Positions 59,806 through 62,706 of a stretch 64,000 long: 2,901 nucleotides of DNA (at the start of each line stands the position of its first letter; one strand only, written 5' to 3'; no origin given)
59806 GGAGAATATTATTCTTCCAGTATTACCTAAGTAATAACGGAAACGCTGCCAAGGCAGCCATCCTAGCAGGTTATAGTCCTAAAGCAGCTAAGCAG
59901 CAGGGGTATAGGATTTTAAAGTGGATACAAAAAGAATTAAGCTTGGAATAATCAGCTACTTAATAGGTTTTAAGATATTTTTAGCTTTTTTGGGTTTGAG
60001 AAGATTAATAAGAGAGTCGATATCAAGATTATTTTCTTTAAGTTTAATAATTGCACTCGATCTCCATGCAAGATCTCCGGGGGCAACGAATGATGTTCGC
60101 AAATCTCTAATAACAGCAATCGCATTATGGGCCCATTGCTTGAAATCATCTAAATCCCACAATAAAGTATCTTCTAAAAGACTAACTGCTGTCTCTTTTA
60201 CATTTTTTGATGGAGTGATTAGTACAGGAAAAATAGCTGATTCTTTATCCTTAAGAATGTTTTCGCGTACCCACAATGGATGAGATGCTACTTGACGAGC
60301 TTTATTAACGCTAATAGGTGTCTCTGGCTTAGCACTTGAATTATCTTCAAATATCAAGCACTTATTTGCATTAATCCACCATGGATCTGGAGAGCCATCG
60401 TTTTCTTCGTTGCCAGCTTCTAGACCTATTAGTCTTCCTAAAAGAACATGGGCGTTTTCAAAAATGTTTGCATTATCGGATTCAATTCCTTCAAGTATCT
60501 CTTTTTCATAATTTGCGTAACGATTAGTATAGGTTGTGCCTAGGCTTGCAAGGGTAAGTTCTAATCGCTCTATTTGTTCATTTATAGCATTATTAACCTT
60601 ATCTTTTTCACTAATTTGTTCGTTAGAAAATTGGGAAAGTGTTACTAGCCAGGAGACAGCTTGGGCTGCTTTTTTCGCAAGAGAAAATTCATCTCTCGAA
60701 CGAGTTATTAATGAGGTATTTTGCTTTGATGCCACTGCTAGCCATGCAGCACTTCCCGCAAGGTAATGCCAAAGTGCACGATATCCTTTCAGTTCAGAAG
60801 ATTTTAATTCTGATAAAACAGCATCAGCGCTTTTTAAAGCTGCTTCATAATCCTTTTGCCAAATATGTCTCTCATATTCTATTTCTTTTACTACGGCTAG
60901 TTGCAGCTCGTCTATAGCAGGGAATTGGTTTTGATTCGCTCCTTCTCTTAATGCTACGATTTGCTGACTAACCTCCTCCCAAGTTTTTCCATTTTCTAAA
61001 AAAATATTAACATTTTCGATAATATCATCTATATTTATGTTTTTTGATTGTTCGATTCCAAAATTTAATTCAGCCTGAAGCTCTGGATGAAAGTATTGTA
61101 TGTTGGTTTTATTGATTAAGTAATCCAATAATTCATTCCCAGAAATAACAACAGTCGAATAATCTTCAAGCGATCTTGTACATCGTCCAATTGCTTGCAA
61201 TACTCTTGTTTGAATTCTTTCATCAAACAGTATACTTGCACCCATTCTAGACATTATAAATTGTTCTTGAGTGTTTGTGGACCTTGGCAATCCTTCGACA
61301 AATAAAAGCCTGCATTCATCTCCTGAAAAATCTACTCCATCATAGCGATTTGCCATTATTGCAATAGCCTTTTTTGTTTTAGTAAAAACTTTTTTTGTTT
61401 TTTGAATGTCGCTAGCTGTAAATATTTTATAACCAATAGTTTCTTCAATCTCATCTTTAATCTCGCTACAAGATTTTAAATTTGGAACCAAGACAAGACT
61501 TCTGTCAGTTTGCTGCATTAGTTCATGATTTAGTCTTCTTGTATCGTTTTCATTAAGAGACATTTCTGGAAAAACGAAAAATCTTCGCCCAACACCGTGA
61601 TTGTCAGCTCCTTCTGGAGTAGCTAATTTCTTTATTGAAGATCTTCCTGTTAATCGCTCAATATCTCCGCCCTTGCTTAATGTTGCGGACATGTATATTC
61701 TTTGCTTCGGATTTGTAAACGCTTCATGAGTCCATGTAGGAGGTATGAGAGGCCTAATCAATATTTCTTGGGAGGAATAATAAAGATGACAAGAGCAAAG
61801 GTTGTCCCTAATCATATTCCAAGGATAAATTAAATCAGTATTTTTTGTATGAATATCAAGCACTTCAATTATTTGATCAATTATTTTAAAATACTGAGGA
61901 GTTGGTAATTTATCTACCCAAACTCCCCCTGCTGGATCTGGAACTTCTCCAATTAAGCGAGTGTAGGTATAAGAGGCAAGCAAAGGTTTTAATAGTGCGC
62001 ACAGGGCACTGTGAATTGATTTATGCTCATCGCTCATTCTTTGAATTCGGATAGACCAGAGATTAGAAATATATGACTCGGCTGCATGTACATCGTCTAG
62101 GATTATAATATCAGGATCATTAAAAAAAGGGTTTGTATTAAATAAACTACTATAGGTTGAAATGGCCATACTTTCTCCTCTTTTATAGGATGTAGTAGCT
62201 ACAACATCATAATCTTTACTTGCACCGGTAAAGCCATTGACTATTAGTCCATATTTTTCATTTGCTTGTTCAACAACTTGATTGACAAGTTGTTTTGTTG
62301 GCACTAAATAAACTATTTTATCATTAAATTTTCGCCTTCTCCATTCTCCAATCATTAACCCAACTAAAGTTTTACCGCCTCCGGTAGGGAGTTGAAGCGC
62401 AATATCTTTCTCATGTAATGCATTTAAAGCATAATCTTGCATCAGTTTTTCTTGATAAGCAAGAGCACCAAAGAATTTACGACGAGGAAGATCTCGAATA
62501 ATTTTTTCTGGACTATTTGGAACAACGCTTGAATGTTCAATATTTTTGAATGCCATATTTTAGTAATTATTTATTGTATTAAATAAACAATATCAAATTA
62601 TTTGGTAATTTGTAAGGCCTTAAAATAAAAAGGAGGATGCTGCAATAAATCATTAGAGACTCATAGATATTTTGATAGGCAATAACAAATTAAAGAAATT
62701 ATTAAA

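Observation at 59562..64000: Defence/phage-derived islet at the window edge: terminase-small-like HTH protein, DinG/Rad3-like helicase and divergent HsdR-like restriction subunit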

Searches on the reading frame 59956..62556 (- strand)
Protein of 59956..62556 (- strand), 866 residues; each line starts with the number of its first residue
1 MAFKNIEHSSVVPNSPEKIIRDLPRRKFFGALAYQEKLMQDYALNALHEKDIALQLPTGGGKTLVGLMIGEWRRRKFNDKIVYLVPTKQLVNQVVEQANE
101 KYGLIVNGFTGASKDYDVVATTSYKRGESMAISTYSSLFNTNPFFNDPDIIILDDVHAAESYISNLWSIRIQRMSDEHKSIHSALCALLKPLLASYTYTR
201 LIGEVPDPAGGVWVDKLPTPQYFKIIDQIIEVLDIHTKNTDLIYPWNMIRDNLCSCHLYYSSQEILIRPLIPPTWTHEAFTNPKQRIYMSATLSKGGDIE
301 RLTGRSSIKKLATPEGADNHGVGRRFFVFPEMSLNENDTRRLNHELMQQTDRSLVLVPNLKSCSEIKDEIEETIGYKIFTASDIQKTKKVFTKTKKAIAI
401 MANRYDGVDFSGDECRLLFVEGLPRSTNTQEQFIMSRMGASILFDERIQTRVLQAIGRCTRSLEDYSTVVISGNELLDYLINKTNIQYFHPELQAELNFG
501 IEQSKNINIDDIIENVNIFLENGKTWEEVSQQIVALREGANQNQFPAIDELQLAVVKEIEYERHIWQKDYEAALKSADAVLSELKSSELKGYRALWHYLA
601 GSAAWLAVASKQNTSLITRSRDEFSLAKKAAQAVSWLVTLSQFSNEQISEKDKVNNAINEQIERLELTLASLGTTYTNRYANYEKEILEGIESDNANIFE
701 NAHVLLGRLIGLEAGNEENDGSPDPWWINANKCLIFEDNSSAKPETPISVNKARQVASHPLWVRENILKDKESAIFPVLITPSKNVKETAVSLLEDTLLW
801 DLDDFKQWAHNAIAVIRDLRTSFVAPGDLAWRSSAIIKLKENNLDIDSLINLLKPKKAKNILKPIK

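Call 10: search_protein_families(library=pfam, proteins=[window:59956-62556:-], max_evalue=0.1)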
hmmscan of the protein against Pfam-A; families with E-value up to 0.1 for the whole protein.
window:59956-62556:- (866 aa): 4 families
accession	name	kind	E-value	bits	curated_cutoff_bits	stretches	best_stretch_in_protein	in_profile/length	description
PF00270.35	DEAD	-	8.7e-14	52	26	1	40-162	4-132/167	DEAD/DEAH box helicase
PF13307.12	Helicase_C_2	-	1.5e-11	45.1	25.3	1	349-474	8-152/170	Helicase C-terminal domain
PF04851.21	ResIII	-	3.3e-11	43.8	22.5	1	33-161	6-139/164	Type III restriction enzyme, res subunit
PF12827.12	Peroxin-22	-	0.082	13.1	26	0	338-400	24-86/110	Peroxisomal biogenesis protein family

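Call 11: search_protein_families(library=padloc, proteins=[window:59956-62556:-], max_evalue=0.1)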
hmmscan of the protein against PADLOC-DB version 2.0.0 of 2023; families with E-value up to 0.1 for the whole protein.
window:59956-62556:- (866 aa): 11 families
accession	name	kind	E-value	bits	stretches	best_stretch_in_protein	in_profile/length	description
PDLC04987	PDC-S28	-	6e-107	357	1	12-858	16-841/846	-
PDLC04986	PDC-S28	-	1.7e-103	345.6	1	5-851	6-821/831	-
PDLC01439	typeIV_DinG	-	2.8e-15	54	2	262-473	315-540/575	CAS-IV-A; associated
PDLC01759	Cas3b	-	2.2e-06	24.7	1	48-100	229-282/711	-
PDLC01763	Cas3b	-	1.1e-05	22.4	1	35-103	250-318/762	-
PDLC04531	PDC-M23B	-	4.1e-05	19.8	1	22-102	287-369/1060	-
PDLC00186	HamB1|HamB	-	5.6e-05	19.3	1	48-101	160-214/864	DEAD-box helicase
PDLC01765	Cas3c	-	0.00011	19.2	1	53-98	187-233/612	-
PDLC01770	Cas3g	-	0.00015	18.4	1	33-100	17-80/733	-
PDLC01252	Cas3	-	0.00029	18.4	1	54-103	4-54/324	CAS-I; effector_G3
PDLC00187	HamB1|HamB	-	0.00099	15.5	1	48-101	155-209/851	DEAD-box helicase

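Call 12: search_protein_families(library=ncbifam, proteins=[window:59956-62556:-], max_evalue=0.1)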
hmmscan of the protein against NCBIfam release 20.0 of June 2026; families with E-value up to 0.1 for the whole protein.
window:59956-62556:- (866 aa): 5 families
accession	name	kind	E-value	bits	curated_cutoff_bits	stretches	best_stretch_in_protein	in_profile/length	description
NF010337.0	PRK13766.1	equivalog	1.4e-06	26.7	610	1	33-111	19-95/781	Hef nuclease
NF001308.0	PRK00254.1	equivalog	0.00039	18.7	1216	1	45-162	35-153/720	ATP-dependent DNA helicase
TIGR00604.1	rad3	subfamily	0.00093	17.9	246.95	1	406-471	597-671/706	DNA repair helicase (rad3)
TIGR02621.3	cas3_GSU0051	exception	0.002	17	400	1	32-100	15-88/854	type I-G CRISPR-associated helicase/endonuclease Cas3g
NF008394.0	PRK11192.1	equivalog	0.005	15.7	507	1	45-100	36-97/441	ATP-dependent RNA helicase SrmB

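Call 13: find_encoding_contigs(protein=window:59956-62556:-, flank=10000, max_places=6)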
Protein window:59956-62556:- (866 aa): 1 contig read that carries it; 1 place shown.
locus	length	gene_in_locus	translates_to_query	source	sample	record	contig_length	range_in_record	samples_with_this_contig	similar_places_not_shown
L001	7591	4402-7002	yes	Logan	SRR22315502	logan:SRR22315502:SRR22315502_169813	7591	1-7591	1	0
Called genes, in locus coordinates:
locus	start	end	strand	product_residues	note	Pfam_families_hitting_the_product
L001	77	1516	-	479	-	PF04326:SLFN_AlbA_2, PF13749:HATPase_c_4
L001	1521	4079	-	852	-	PF13588:HSDR_N_2, PF00270:DEAD, PF04851:ResIII, PF18766:SWI2_SNF2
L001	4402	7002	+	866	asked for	PF00270:DEAD, PF04851:ResIII, PF13307:Helicase_C_2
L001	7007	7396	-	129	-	PF03592:Terminase_2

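Call 18: search_protein_families(library=pfam, proteins=[L001:1521-4079:-, L001:77-1516:-], max_evalue=0.01)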
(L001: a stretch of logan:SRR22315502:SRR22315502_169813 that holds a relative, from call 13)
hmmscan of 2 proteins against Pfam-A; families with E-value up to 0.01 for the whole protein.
L001:1521-4079:- (852 aa): 5 families
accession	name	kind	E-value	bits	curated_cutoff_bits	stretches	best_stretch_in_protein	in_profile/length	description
PF04851.21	ResIII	-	3e-40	138.3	22.5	1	182-336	2-163/164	Type III restriction enzyme, res subunit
PF18766.7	SWI2_SNF2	-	4.3e-15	56.4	26.7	1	187-363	1-175/221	SWI2/SNF2 ATPase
PF00270.35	DEAD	-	1.4e-11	44.8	26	1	185-336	1-161/167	DEAD/DEAH box helicase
PF13588.12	HSDR_N_2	-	7.3e-10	39.4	25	1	32-116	23-100/110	Type I restriction enzyme R protein N terminus (HSDR_N)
PF04313.20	HSDR_N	-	3.7e-05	24.1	25.1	1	26-112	92-192/198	Type I restriction enzyme R protein N terminus (HSDR_N)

L001:77-1516:- (479 aa): 2 families
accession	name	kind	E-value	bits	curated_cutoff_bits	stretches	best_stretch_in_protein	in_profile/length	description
PF13749.12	HATPase_c_4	-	3.7e-20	72.1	26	1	317-401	1-89/89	Putative ATP-dependent DNA helicase recG C-terminal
PF04326.19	SLFN_AlbA_2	-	1.5e-19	71.1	25.3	1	19-140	1-117/118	Schlafen, AlbA_2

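Call 19: search_protein_families(library=padloc, proteins=[L001:1521-4079:-, L001:77-1516:-], max_evalue=0.001)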
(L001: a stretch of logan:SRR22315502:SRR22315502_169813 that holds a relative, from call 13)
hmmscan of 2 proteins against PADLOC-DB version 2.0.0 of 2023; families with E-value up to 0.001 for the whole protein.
L001:1521-4079:- (852 aa): 17 families
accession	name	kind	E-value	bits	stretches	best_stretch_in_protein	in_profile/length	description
PDLC03047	REase_I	-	6.7e-51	171.1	2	185-625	345-738/1107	Type I restriction enzyme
PDLC03049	REase_I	-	3.5e-38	129.2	1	56-584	60-525/807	Type I restriction enzyme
PDLC03042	REase_I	-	3.1e-29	99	1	183-583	444-830/1170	Type I restriction enzyme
PDLC02707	PbeA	-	2.4e-18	64.1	1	167-346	236-421/672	PbeA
PDLC03659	mREase_IV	-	1.3e-14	51.1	1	183-344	216-379/945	Type IV methyl-directed restriction enzyme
PDLC03658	mREase_IV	-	2e-14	50.3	1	189-336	228-372/953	Type IV methyl-directed restriction enzyme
PDLC03048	REase_I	-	5e-14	49.4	1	175-347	232-419/976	Type I restriction enzyme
PDLC02704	PbeA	-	5.7e-13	46.2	1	171-350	242-422/682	PbeA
PDLC03045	REase_I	-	1.7e-12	44.1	1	178-353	252-439/995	Type I restriction enzyme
PDLC03597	REase_MTase_IIG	-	9.3e-11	38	1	170-253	156-237/1646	Type IIG restriction enzyme-methyltransferase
PDLC02706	PbeA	-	1.4e-10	38.4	1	184-353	270-446/722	PbeA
PDLC01439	typeIV_DinG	-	8.7e-10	35.9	1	181-255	14-82/575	CAS-IV-A; associated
PDLC03046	REase_I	-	9.5e-07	25.1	1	180-257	260-337/1025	Type I restriction enzyme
PDLC03040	REase_I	-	1.6e-06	24.3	1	198-583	281-667/1029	Type I restriction enzyme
PDLC02620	DrmD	-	5.2e-05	19.4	1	186-312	102-229/1060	DrmD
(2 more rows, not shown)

L001:77-1516:- (479 aa): 3 families
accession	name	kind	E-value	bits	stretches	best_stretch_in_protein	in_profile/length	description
PDLC02402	Aga_SIR2-PNTD1-PNTD2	-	1.3e-11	41.4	1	180-336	333-482/876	Class I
PDLC05032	PDC-S50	-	4.2e-09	34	1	1-123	1-121/387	-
PDLC02418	Aga_SIR2-Kinase-PNTD1-PNTD2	-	5e-06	23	1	267-340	296-363/756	Class I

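Call 24: search_solved_structures(query=window:59956-62556:-, max_evalue=0.01, show_alignments=2)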
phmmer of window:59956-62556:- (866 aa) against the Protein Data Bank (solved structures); distinct sequences matched with E-value up to 0.01: 4.
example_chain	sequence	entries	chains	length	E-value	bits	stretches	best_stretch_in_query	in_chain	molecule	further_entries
10uj_A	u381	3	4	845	1.6e-26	95.8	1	48-504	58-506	Helicase ATP-binding domain-containing protein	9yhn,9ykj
1wp9_A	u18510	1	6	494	1.4e-07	33.2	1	36-110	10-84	ATP-dependent RNA helicase, putative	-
9p55_A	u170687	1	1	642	0.0051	18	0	41-98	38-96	ATP-dependent DNA helicase XPD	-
4a15_A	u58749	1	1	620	0.0083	17.4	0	44-98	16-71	ATP-DEPENDENT DNA HELICASE TA0057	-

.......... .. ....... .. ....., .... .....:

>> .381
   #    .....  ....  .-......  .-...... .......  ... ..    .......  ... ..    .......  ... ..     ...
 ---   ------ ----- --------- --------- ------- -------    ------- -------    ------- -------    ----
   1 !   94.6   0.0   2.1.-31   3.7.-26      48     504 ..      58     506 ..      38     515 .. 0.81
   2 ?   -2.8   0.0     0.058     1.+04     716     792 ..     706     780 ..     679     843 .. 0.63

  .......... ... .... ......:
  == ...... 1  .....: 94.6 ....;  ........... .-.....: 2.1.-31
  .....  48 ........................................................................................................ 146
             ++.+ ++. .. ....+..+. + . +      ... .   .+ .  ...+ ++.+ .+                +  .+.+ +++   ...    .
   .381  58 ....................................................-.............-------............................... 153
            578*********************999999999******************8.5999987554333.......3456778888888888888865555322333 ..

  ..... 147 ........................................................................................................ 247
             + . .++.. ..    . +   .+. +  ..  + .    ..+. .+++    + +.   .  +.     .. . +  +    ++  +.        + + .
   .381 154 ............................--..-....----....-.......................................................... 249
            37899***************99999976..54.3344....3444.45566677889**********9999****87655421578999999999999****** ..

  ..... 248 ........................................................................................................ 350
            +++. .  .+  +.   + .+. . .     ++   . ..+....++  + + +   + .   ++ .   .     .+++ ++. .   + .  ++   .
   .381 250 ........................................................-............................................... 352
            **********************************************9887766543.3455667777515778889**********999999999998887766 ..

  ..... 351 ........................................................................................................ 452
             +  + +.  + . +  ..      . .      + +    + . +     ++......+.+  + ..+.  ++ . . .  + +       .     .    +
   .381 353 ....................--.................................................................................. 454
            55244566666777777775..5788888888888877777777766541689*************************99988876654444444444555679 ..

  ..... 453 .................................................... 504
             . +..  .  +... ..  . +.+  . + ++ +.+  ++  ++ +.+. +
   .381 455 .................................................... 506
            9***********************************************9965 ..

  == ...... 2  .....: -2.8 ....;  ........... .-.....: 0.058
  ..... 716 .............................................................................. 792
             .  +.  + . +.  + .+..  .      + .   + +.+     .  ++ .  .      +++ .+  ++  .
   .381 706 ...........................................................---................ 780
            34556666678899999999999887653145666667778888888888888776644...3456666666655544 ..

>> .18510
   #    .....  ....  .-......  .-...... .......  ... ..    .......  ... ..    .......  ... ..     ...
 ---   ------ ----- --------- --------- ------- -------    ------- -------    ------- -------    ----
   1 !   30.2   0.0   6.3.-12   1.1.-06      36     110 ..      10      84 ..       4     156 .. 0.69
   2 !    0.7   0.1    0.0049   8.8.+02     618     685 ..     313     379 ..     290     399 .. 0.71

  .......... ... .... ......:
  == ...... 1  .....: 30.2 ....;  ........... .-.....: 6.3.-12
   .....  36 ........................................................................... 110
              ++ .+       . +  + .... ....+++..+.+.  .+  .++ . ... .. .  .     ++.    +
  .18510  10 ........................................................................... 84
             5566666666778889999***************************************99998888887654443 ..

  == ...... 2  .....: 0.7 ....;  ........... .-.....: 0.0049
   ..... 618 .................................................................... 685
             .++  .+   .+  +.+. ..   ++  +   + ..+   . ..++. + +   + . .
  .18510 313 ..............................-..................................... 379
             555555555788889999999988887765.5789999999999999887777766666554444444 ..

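Call 28: find_homologous_proteins(query=window:59956-62556:-, max_evalue=0.00001)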
Query window:59956-62556:- (866 aa): 3042 proteins with E <= 0.00001 among 8000 candidates; the best 120 are listed.
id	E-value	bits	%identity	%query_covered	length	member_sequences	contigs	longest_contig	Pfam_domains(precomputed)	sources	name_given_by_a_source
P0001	0.0e+0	1959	100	100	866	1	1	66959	PF00270.36,PF13307.13,PF04851.22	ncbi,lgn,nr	ncbi:MAG: helicase C-terminal domain-containing protein [Candidatus Pacebacteria bacterium]|nr:helic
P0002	0.0e+0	1235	61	100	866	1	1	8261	PF00270.36,PF13307.13,PF04851.22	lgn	-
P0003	0.0e+0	1228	62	100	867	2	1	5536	PF00270.36,PF13307.13,PF04851.22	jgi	jgi:hypothetical protein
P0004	0.0e+0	1224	60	100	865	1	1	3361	PF00270.36,PF13307.13,PF04851.22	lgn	-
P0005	0.0e+0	1222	61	100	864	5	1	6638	PF00270.36,PF13307.13,PF04851.22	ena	-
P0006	0.0e+0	1214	61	100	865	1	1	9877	PF00270.36,PF13307.13,PF04851.22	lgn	-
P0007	0.0e+0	1214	60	100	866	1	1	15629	PF00270.36,PF13307.13,PF04851.22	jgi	jgi:hypothetical protein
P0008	0.0e+0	1213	61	100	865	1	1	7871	PF00270.36,PF13307.13,PF04851.22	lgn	-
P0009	0.0e+0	1201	61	100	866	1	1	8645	PF00270.36,PF13307.13,PF04851.22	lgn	-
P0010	0.0e+0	1189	59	100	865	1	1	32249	PF00270.36,PF13307.13,PF04851.22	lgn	-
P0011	0.0e+0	1184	59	100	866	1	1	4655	PF00270.36,PF13307.13,PF04851.22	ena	-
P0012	0.0e+0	1178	59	100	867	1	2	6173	PF00270.36,PF13307.13,PF04851.22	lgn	-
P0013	0.0e+0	1140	59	95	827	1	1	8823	PF00270.36,PF13307.13,PF04851.22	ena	-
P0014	0.0e+0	1134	56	100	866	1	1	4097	PF00270.36,PF13307.13,PF04851.22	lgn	-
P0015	0.0e+0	1126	56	100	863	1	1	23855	PF00270.36,PF13307.13,PF04851.22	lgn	-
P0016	0.0e+0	1105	55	100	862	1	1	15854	PF00270.36,PF13307.13,PF04851.22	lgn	-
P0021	0.0e+0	1093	56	100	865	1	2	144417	PF00270.36,PF13307.13,PF04851.22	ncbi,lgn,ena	-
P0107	0.0e+0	1022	52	100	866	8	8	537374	PF00270.36,PF13307.13,PF04851.22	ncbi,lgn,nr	ncbi:DEAD/DEAH box helicase family protein [Vibrio parahaemolyticus]|nr:DEAD/DEAH box helicase famil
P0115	0.0e+0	1020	52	100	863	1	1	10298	PF00270.36,PF13307.13,PF04851.22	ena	-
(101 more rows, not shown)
